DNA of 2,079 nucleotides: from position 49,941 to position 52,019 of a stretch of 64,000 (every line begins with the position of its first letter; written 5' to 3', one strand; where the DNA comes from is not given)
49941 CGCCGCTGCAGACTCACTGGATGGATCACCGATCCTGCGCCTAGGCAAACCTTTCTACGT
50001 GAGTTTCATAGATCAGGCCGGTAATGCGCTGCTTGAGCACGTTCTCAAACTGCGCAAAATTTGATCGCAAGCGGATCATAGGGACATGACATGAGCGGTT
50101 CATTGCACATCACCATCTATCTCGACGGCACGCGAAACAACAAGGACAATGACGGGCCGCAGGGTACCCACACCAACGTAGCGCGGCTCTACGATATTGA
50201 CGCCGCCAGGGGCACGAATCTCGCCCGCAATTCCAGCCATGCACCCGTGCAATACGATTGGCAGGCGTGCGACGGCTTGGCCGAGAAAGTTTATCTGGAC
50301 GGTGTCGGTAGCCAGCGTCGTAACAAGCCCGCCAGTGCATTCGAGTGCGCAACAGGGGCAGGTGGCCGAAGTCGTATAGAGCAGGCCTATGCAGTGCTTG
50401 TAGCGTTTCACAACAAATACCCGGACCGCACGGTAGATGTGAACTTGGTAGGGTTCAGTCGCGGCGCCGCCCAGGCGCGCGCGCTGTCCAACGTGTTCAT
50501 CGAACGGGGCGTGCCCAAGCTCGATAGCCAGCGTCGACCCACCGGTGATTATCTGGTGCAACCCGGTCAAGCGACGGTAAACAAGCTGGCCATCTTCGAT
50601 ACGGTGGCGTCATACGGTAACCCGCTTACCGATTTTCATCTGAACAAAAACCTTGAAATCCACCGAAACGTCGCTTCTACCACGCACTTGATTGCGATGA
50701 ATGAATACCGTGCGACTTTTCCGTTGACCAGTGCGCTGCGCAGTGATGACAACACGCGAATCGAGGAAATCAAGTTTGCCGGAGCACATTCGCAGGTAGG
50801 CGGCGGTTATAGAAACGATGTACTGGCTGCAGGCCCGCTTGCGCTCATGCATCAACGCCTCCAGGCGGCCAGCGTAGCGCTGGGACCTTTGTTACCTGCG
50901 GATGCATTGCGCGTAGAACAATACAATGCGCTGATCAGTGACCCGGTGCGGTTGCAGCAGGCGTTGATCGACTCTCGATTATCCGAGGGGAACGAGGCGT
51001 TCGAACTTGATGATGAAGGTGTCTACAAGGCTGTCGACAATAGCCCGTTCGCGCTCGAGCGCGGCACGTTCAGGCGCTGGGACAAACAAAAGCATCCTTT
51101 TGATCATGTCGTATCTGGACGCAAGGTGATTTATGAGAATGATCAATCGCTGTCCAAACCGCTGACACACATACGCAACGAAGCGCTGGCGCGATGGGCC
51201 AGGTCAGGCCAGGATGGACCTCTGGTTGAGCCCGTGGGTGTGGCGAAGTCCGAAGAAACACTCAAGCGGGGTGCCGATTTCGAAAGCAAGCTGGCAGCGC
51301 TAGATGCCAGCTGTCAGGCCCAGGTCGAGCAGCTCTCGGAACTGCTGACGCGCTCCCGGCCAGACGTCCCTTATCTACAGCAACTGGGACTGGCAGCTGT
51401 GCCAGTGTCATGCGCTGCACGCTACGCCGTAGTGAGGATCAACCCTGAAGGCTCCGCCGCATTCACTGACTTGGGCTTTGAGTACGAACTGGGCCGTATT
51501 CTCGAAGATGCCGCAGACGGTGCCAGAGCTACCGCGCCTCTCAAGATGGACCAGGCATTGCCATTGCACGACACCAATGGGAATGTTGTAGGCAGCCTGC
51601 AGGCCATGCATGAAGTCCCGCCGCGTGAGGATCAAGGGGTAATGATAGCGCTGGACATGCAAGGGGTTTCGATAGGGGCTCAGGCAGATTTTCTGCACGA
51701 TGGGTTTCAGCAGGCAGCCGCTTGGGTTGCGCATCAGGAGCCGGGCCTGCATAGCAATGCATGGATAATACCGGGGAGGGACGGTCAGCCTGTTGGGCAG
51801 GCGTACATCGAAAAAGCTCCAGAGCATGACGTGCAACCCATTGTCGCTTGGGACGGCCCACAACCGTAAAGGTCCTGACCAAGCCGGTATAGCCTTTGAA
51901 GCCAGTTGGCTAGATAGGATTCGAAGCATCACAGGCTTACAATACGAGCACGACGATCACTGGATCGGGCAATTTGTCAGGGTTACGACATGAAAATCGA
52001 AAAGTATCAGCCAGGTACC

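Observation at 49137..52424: Tle1/DUF2235-type lipase flanked by small ORFs: candidate T4BSS effector module with adaptor or immunity genes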

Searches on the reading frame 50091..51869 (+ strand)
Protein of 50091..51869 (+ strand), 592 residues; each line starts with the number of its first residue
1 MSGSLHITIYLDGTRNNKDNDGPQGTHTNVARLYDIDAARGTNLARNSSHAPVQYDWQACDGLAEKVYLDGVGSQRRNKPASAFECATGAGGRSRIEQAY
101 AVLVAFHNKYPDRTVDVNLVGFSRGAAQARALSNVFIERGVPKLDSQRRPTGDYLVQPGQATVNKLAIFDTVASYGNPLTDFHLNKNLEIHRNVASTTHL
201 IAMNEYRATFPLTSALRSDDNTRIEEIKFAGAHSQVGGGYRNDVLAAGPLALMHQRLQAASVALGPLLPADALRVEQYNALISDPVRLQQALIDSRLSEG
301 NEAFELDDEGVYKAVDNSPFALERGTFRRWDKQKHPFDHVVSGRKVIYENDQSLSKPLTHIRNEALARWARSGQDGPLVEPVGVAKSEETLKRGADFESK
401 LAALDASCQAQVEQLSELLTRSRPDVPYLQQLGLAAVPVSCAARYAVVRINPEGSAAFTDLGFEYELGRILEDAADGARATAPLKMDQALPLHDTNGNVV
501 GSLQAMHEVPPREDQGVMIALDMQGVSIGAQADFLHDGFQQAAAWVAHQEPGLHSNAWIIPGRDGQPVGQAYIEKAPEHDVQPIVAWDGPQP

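Call 4: search_protein_families(library=pfam, proteins=[window:50091-51869:+], max_evalue=0.01)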
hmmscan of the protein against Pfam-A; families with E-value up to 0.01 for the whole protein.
window:50091-51869:+ (592 aa): 1 family
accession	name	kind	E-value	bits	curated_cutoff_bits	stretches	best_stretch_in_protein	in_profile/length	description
PF09994.14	T6SS_Tle1-like_cat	-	5.4e-27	95.3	27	2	160-255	172-286/287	T6SS, Phospholipase effector Tle1-like, catalytic domain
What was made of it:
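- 50091..50855 (+): Lipase catalytic domain (aa 1-255): DUF2235/Tle1-like alpha/beta hydrolase with Ser123, Asp170 and His233. Pfam PF09994 E=5.4e-27 (call 4).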

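Call 7: find_homologous_proteins(query=window:50091-51869:+)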
Query window:50091-51869:+ (592 aa): 326 proteins with E <= 0.001 among 8000 candidates; the best 120 are listed.
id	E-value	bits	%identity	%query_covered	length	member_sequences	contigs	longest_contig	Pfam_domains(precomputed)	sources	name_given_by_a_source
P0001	0.0e+0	1324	99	100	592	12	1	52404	PF09994.15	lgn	-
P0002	3.0e-252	857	68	100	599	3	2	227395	PF09994.15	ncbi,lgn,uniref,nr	ncbi:phospholipase effector Tle1 domain-containing protein [Pseudomonas parafulva]|uniref:phospholip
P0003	1.8e-227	775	61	100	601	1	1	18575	PF09994.15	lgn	-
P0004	1.3e-215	736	59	99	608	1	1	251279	PF09994.15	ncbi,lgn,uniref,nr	ncbi:DUF2235 domain-containing protein [Pantoea sp. Tr-811]|uniref:phospholipase effector Tle1 domai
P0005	3.8e-207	708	57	100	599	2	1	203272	PF09994.15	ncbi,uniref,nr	ncbi:hypothetical protein J2W83_001727 [Pseudomonas hunanensis]|uniref:Uncharacterized protein n=1 T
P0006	8.6e-206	703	55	100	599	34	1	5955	PF09994.15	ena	-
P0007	1.5e-202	693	55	100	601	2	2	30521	PF09994.15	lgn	-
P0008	2.2e-200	685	55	100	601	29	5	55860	PF09994.15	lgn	-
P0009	5.9e-200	684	56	100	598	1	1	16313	PF09994.15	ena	-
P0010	1.1e-198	680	56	100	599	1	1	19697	PF09994.15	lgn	-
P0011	6.3e-195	667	54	100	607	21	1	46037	PF09994.15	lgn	-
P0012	5.4e-192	658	54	100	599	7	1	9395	PF09994.15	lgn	-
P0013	1.5e-191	656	53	100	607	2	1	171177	PF09994.15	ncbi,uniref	ncbi:phospholipase effector Tle1 domain-containing protein [Pseudomonas sp. NPDC090592]|uniref:phosp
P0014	1.3e-184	633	53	98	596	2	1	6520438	PF09994.15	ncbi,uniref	ncbi:phospholipase effector Tle1 domain-containing protein [Pseudomonas sp. WOUb67]|uniref:phospholi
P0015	5.1e-182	625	51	100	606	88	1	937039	PF09994.15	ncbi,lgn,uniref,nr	ncbi:phospholipase effector Tle1 domain-containing protein [Pseudomonas protegens]|uniref:phospholip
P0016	1.0e-177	611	51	100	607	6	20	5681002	PF09994.15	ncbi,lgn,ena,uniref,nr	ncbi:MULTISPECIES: phospholipase effector Tle1 domain-containing protein [Pseudomonas]|uniref:phosph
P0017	2.9e-161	556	59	75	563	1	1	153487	PF09994.15,PF18790.8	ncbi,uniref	ncbi:phospholipase effector Tle1 domain-containing protein [Pseudomonas sp. NPDC089752]|uniref:phosp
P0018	1.3e-160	554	59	74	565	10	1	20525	PF09994.15,PF18790.8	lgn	-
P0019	6.6e-160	552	59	74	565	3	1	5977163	PF09994.15,PF18790.8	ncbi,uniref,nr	ncbi:DUF2235 domain-containing protein [Pseudomonas sp. PSE14]|uniref:phospholipase effector Tle1 do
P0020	1.2e-158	548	59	74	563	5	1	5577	PF09994.15,PF18790.8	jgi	-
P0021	9.3e-158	545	59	75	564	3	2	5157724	PF09994.15,PF18790.8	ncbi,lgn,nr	ncbi:DUF2235 domain-containing protein [Pseudomonas sp. KHPS1]|nr:DUF2235 domain-containing protein 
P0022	9.1e-157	541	58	75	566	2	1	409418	PF09994.15,PF18790.8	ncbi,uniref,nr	ncbi:DUF2235 domain-containing protein [Pseudomonas sp. KB-10]|uniref:phospholipase effector Tle1 do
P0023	9.8e-157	541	58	74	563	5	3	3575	PF09994.15,PF18790.8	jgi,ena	-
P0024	1.8e-156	540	56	75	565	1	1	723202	PF09994.15,PF18790.8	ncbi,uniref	ncbi:phospholipase effector Tle1 domain-containing protein [Pseudomonas sp. NPDC089401]|uniref:phosp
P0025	2.2e-155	537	58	74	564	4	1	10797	PF09994.15,PF18790.8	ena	-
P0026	1.3e-153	531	56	74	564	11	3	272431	PF09994.15,PF18790.8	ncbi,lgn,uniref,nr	ncbi:phospholipase effector Tle1 domain-containing protein [Pseudomonas putida]|uniref:phospholipase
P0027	3.8e-153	529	57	74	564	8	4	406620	PF09994.15,PF18790.8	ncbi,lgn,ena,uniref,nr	ncbi:DUF2235 domain-containing protein [Pseudomonas sp. ITEM 17296]|uniref:phospholipase effector Tl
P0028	1.5e-152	528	57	74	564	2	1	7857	PF09994.15,PF18790.8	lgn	-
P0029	5.9e-152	526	55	75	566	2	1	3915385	PF09994.15,PF18790.8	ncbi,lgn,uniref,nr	ncbi:phospholipase effector Tle1 domain-containing protein [Pseudomonas oryzicola]|uniref:DUF2235 do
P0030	6.9e-152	525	57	74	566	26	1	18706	PF09994.15,PF18790.8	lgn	-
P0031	7.2e-152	525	56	75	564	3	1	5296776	PF09994.15,PF18790.8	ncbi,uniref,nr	ncbi:type IV secretion protein Rhs [Pseudomonas putida]|uniref:Type IV secretion protein Rhs n=1 Tax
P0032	1.6e-151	524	56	75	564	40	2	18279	PF09994.15,PF18790.8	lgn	-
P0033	4.2e-151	523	58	75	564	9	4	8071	PF09994.15,PF18790.8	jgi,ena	-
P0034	4.2e-151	523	56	75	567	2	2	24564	PF09994.15,PF18790.8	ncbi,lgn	-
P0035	4.2e-151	523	56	74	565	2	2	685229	PF09994.15,PF18790.8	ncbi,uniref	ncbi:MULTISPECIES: phospholipase effector Tle1 domain-containing protein [unclassified Pseudomonas]|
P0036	1.8e-150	521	56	74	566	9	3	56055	PF09994.15,PF18790.8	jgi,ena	-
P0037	3.2e-150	520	56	74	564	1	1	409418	PF09994.15,PF18790.8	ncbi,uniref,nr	ncbi:DUF2235 domain-containing protein [Pseudomonas sp. KB-10]|uniref:phospholipase effector Tle1 do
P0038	4.8e-150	519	57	75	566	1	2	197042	PF09994.15,PF18790.8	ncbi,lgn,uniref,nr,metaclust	ncbi:phospholipase effector Tle1 domain-containing protein [Pseudomonas jinjuensis]|uniref:Uncharact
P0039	1.6e-149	518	57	74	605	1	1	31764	PF09994.15,PF18790.8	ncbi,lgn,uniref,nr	ncbi:putative alpha/beta hydrolase family protein DUF2235 [Pseudomonas duriflava]|uniref:Putative al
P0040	1.6e-149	518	56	75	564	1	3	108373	PF09994.15,PF18790.8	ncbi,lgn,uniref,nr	ncbi:DUF2235 domain-containing protein [Pseudomonas sp. NBRC 111119]|uniref:phospholipase effector T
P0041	2.2e-149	517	56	75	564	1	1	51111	PF09994.15,PF18790.8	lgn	-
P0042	3.8e-149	516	56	75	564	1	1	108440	PF09994.15,PF18790.8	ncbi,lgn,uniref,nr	ncbi:phospholipase effector Tle1 domain-containing protein [Pseudomonas sp. S32]|uniref:phospholipas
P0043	4.0e-149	516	56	75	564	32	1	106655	PF09994.15,PF18790.8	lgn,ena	-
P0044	5.8e-149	516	56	75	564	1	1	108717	PF09994.15,PF18790.8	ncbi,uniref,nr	ncbi:DUF2235 domain-containing protein [Pseudomonas sp. S60]|uniref:phospholipase effector Tle1 doma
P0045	1.3e-147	511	56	74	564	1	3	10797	PF09994.15,PF18790.8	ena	-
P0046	1.4e-147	511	56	74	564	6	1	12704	PF09994.15,PF18790.8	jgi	-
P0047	2.5e-147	510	56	75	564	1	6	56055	PF09994.15,PF18790.8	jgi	-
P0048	2.7e-147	510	53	76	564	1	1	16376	PF09994.15,PF18790.8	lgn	-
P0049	3.1e-147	510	56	73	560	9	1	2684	PF09994.15,PF18790.8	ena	-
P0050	1.5e-146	508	55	74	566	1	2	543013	PF09994.15,PF18790.8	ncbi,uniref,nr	ncbi:T6SS phospholipase effector Tle1-like catalytic domain-containing protein [Pseudomonas rhizoryz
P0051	6.1e-146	506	55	74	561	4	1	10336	PF09994.15,PF18790.8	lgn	-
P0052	2.8e-145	504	56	73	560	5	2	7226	PF09994.15,PF18790.8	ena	-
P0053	1.4e-144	501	55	74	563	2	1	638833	PF09994.15,PF18790.8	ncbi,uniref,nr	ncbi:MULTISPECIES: DUF2235 domain-containing protein [unclassified Pseudomonas]|uniref:phospholipase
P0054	3.5e-144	500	54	75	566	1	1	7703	PF09994.15,PF18790.8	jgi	jgi:hypothetical protein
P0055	3.4e-143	497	54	74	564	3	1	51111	PF09994.15,PF18790.8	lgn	-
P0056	2.1e-142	494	53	75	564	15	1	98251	PF09994.15,PF18790.8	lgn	-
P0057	5.0e-141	489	53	75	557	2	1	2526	PF09994.15,PF18790.8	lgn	-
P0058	3.7e-140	487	53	74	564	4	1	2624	PF09994.15,PF18790.8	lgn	-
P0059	1.7e-139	484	52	76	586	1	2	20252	PF09994.15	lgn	-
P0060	5.8e-138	479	53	74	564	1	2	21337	PF09994.15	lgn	-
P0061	6.7e-131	456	50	78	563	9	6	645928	PF09994.15,PF18790.8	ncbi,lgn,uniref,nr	ncbi:hypothetical protein EDP1_54 [Pseudomonas putida S610]|uniref:phospholipase effector Tle1 domai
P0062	1.5e-124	435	68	50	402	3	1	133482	PF09994.15,PF18790.8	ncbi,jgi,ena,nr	ncbi:TPA: DUF2235 domain-containing protein [Pseudomonas putida]|nr:DUF2235 domain-containing protei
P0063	4.7e-121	424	56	61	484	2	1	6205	PF09994.15,PF18790.8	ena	-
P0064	6.3e-100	354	50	60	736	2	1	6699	PF09994.15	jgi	jgi:hypothetical protein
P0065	3.0e-92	328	48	59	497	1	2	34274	PF09994.15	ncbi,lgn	-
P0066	1.7e-84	303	42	72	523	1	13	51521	PF09994.15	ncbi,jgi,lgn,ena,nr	ncbi:MAG: DUF2235 domain-containing protein [Methylococcales bacterium]|jgi:hypothetical protein|nr:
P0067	1.6e-77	280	38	74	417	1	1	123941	PF09994.15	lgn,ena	-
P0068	5.4e-76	275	47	58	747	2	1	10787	PF09994.15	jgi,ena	jgi:hypothetical protein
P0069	1.2e-58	217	34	74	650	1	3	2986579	PF09994.15,PF18790.8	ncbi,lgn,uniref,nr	ncbi:T6SS phospholipase effector Tle1-like catalytic domain-containing protein [Paraburkholderia hum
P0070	1.7e-54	204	37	59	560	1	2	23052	PF09994.15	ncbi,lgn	-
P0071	3.3e-15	74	42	21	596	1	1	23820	PF09994.15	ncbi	ncbi:MAG: hypothetical protein NVS3B11_03190 [Collimonas sp.]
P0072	7.5e-14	70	31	45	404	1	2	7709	PF09994.15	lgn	-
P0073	9.7e-14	69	33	40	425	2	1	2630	PF09994.15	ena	-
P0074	1.0e-13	69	32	43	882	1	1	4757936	PF20410.4,PF09994.15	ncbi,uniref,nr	ncbi:DUF2235 domain-containing protein [Luteibacter aegosomatis]|uniref:T6SS phospholipase effector 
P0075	3.2e-13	68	32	40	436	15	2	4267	PF09994.15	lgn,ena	-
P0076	6.5e-13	67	29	42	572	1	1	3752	PF09994.15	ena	-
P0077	1.9e-12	65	31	44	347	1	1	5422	PF09994.15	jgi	jgi:uncharacterized protein (DUF2235 family)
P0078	7.1e-12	63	33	41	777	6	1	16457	PF09994.15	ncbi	-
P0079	8.2e-12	63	38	24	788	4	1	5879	PF09994.15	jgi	jgi:hypothetical protein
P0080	1.1e-11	62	36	30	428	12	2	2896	PF09994.15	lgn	-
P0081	1.4e-11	62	36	21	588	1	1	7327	PF09994.15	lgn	-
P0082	1.7e-11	62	32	25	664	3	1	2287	PF09994.15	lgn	-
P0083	3.4e-11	61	30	40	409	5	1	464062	PF09994.15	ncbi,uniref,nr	ncbi:T6SS phospholipase effector Tle1-like catalytic domain-containing protein [Nannocystis pusilla]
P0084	3.8e-11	61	28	39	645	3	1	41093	PF09994.15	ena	-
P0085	5.8e-11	60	33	26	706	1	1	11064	PF22137.3,PF09994.15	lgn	-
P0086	1.8e-10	58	27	46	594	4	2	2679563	PF09994.15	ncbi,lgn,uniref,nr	ncbi:T6SS phospholipase effector Tle1-like catalytic domain-containing protein [Neisseria dumasiana]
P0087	1.9e-10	58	29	44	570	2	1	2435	PF09994.15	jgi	-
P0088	2.0e-10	58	29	48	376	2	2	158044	PF09994.15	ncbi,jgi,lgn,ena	-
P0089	2.6e-10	58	35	29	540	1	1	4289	PF09994.15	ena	-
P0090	2.7e-10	58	27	42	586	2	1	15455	PF09994.15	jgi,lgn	-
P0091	3.0e-10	58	38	23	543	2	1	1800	PF09994.15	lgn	-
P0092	6.0e-10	57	32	21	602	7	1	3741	PF09994.15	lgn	-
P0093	9.9e-10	56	27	44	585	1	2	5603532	PF09994.15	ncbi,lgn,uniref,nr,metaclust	ncbi:hypothetical protein LT85_4095 [Collimonas arenae]|uniref:T6SS Phospholipase effector Tle1-like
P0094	1.1e-9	56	31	44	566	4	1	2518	PF09994.15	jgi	jgi:hypothetical protein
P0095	1.2e-9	56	37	21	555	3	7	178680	PF09994.15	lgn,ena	-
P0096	1.3e-9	56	29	46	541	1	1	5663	PF09994.15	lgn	-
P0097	1.5e-9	55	27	50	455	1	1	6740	PF09994.15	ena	-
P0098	1.6e-9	55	23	45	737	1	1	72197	PF09994.15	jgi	jgi:hypothetical protein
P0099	1.7e-9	55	29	42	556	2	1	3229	PF09994.15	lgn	-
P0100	2.8e-9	54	34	22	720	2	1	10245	PF09994.15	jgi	-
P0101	3.4e-9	54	37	25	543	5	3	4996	PF09994.15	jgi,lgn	jgi:Uncharacterized alpha/beta hydrolase domain (DUF2235)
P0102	3.8e-9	54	28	40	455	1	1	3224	PF09994.15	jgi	jgi:hypothetical protein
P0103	4.3e-9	54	30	41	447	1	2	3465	PF09994.15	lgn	-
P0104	4.9e-9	54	28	47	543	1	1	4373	PF09994.15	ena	-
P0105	5.2e-9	54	25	45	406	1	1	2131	PF09994.15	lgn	-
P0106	6.3e-9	53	29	44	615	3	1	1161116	PF09994.15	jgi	-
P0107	6.5e-9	53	26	47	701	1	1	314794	PF09994.15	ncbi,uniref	ncbi:T6SS phospholipase effector Tle1-like catalytic domain-containing protein [Variovorax boronicum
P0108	7.1e-9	53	34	24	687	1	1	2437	PF09994.15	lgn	-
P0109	8.4e-9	53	35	25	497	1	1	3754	PF09994.15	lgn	-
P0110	1.2e-8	52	27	51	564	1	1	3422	PF09994.15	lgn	-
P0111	1.5e-8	52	26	40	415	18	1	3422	PF09994.15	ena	-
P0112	1.5e-8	52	30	40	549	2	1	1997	PF09994.15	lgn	-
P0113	1.7e-8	52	28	44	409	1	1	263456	PF09994.15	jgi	-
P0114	2.3e-8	51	31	40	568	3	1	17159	PF09994.15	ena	-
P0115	2.8e-8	51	30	37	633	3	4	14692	PF09994.15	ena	-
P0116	2.8e-8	51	32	22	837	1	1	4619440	PF09994.15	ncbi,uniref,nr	ncbi:T6SS phospholipase effector Tle1-like catalytic domain-containing protein [Cupriavidus nantonge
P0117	2.8e-8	51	30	42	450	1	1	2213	PF09994.15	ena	-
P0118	2.9e-8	51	36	23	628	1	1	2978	PF09994.15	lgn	-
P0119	3.0e-8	51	32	33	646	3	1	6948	PF09994.15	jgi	jgi:hypothetical protein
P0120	3.1e-8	51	30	29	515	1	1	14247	PF09994.15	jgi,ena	-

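Call 10: search_protein_families(library=pfam, proteins=[P0019, P0031, P0002, P0016, P0064, P0068], max_evalue=0.01)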
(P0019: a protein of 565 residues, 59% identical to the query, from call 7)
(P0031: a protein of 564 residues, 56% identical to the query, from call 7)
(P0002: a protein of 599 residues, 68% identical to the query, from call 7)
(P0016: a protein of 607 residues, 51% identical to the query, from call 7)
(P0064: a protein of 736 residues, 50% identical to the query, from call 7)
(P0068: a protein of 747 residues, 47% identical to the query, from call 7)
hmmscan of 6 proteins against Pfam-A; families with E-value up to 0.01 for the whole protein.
P0019 (565 aa): 2 families
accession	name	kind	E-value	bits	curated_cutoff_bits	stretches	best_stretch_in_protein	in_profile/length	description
PF09994.14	T6SS_Tle1-like_cat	-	2.7e-27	96.3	27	2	161-255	173-286/287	T6SS, Phospholipase effector Tle1-like, catalytic domain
PF18790.7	KfrB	-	2.9e-11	43.6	25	1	492-541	2-48/54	KfrB Domain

P0031 (564 aa): 2 families
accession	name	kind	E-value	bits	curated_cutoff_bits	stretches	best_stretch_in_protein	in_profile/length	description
PF09994.14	T6SS_Tle1-like_cat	-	6.5e-28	98.3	27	2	160-255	172-286/287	T6SS, Phospholipase effector Tle1-like, catalytic domain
PF18790.7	KfrB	-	8.5e-10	38.9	25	1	492-541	3-49/54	KfrB Domain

P0002 (599 aa): 1 family
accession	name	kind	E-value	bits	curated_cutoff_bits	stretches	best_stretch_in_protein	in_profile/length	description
PF09994.14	T6SS_Tle1-like_cat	-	9.3e-27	94.5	27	2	160-255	172-286/287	T6SS, Phospholipase effector Tle1-like, catalytic domain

P0016 (607 aa): 1 family
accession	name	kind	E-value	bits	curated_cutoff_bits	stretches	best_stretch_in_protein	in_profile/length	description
PF09994.14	T6SS_Tle1-like_cat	-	4.1e-25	89.1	27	2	160-255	172-286/287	T6SS, Phospholipase effector Tle1-like, catalytic domain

P0064 (736 aa): 2 families
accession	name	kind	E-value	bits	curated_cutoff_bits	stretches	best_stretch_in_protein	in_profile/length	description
PF09994.14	T6SS_Tle1-like_cat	-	2.1e-28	100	27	2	9-145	5-122/287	T6SS, Phospholipase effector Tle1-like, catalytic domain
PF11264.13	ThylakoidFormat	-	0.0043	17.2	27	1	573-688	57-171/216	Thylakoid formation protein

P0068 (747 aa): 1 family
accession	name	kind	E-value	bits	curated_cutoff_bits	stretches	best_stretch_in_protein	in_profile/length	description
PF09994.14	T6SS_Tle1-like_cat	-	1.4e-24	87.3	27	2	9-142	3-115/287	T6SS, Phospholipase effector Tle1-like, catalytic domain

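Call 18: search_solved_structures(query=window:50091-51869:+, max_evalue=1, show_alignments=2)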
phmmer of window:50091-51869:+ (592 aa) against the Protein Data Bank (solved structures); distinct sequences matched with E-value up to 1: 2.
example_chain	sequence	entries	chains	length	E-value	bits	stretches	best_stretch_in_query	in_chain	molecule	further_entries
9j3f_A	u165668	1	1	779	1.5e-12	50.4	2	93-241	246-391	Tle1 phospholipase domain-containing protein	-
6sjl_D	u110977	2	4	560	5.2e-10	42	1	94-241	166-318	Putative type VI secretion protein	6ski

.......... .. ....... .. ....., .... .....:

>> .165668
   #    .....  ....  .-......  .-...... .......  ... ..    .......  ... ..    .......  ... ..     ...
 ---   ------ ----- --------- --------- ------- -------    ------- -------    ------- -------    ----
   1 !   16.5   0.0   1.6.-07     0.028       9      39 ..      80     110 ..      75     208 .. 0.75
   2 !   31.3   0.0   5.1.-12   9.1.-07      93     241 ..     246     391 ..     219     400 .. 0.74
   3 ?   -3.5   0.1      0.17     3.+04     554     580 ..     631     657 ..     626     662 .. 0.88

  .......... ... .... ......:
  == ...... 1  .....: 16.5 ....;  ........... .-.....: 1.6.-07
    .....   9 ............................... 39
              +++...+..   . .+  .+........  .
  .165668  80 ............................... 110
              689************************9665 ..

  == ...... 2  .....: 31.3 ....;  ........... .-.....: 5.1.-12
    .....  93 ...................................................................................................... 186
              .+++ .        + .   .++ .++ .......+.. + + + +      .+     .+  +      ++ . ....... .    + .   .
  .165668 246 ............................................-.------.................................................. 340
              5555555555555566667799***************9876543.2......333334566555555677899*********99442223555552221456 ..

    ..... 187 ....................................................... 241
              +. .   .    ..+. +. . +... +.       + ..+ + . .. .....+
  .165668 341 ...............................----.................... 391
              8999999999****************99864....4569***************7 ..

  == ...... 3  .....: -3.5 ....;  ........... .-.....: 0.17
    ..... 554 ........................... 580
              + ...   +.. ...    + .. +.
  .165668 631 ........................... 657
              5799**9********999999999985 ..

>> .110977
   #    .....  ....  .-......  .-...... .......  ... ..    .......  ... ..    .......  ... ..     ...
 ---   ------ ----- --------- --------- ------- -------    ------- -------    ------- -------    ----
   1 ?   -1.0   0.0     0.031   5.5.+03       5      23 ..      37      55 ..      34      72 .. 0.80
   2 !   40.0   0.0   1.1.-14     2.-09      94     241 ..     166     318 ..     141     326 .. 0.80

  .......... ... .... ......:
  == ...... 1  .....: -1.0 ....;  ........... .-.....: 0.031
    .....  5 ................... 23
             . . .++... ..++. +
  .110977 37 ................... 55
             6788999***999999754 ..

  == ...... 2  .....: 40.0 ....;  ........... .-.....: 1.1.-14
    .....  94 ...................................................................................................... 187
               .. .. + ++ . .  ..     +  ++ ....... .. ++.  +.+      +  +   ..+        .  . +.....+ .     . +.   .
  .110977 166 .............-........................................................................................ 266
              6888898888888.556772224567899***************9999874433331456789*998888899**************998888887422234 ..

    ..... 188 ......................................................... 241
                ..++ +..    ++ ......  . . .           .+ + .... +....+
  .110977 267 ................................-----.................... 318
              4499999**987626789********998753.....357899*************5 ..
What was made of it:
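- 50091..50855 (+): PDB Tle1 chains 9j3f and 6sjl align over all three motifs (call 18).
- Closest known: T6SS Tle1 phospholipases with Tli1 immunity. Same: Same catalytic family (PF09994) with aligned Ser, Asp and His (calls 4, 18).
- Checked: Solved Tle1 structures 9j3f and 6sjl align over the nucleophile, Asp and His motifs (call 18).
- The motifs align to solved Tle1 structures (call 18).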
